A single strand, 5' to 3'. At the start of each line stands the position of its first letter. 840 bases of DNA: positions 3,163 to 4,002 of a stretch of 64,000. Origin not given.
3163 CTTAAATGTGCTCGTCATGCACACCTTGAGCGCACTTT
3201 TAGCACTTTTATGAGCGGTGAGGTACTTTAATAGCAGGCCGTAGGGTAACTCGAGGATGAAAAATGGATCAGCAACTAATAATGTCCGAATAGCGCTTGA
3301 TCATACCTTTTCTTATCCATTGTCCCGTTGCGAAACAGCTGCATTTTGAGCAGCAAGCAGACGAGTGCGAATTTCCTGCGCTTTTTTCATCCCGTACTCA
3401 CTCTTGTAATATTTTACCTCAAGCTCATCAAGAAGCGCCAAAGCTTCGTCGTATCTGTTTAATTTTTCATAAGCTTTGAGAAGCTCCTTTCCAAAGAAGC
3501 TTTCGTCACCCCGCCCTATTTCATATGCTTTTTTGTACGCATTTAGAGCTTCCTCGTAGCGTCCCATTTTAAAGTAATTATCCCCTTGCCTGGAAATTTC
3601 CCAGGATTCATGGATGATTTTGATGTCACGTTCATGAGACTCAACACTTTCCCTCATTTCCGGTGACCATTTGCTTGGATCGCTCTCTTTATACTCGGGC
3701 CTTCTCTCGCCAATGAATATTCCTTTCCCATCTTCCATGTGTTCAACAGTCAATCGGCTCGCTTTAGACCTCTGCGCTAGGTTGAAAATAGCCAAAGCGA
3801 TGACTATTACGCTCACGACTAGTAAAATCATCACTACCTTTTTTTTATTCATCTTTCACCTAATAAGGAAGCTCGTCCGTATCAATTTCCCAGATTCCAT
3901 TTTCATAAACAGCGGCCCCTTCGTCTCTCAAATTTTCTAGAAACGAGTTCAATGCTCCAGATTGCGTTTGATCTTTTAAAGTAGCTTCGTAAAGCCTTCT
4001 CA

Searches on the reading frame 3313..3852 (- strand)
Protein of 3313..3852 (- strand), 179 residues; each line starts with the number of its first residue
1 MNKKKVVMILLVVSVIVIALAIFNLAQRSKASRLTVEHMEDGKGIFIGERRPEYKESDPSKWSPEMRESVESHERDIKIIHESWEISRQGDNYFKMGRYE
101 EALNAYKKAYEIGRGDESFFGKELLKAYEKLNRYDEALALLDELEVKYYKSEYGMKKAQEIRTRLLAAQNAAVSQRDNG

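Call 11: search_protein_families(library=pfam, proteins=[window:3313-3852:-], max_evalue=0.01)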
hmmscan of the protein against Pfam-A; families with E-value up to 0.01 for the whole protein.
window:3313-3852:- (179 aa): 14 families
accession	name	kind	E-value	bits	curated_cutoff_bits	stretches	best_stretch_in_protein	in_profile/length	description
PF07719.23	TPR_2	-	1.1e-08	35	27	1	88-112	6-30/34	Tetratricopeptide repeat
PF00515.34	TPR_1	-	8.7e-08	32.1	27.8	1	90-112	8-30/34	Tetratricopeptide repeat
PF14559.12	TPR_19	-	5.6e-07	30.2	25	1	94-159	2-67/68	Tetratricopeptide repeat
PF13181.12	TPR_8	-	3.4e-06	27.2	25.7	1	89-112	7-30/34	Tetratricopeptide repeat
PF13414.12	TPR_11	-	4.6e-06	26.7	26.8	1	90-112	1-23/42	TPR repeat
PF13424.12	TPR_12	-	1e-05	26.1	30.1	1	90-112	52-74/77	Tetratricopeptide repeat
PF13428.12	TPR_14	-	1.3e-05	25.8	23.5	0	123-148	6-31/44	Tetratricopeptide repeat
PF13432.12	TPR_16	-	0.00011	22.9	32.7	0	88-110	2-24/65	Tetratricopeptide repeat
PF13176.12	TPR_7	-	0.00012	22.4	27.9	0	95-117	11-33/36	Tetratricopeptide repeat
PF01535.26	PPR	-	0.00019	21.9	25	0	124-145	6-27/31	PPR repeat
PF13174.12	TPR_6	-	0.00051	21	26.3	0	88-108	5-25/33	Tetratricopeptide repeat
PF13374.12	TPR_10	-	0.00085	19.7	27.5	0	92-112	11-31/42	Tetratricopeptide repeat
PF12895.13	ANAPC3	-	0.00097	19.8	27.2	1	93-143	33-81/82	Anaphase-promoting complex, cyclosome, subunit 3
PF12968.13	DUF3856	-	0.0067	16.8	27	0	88-150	14-86/143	Domain of Unknown Function (DUF3856)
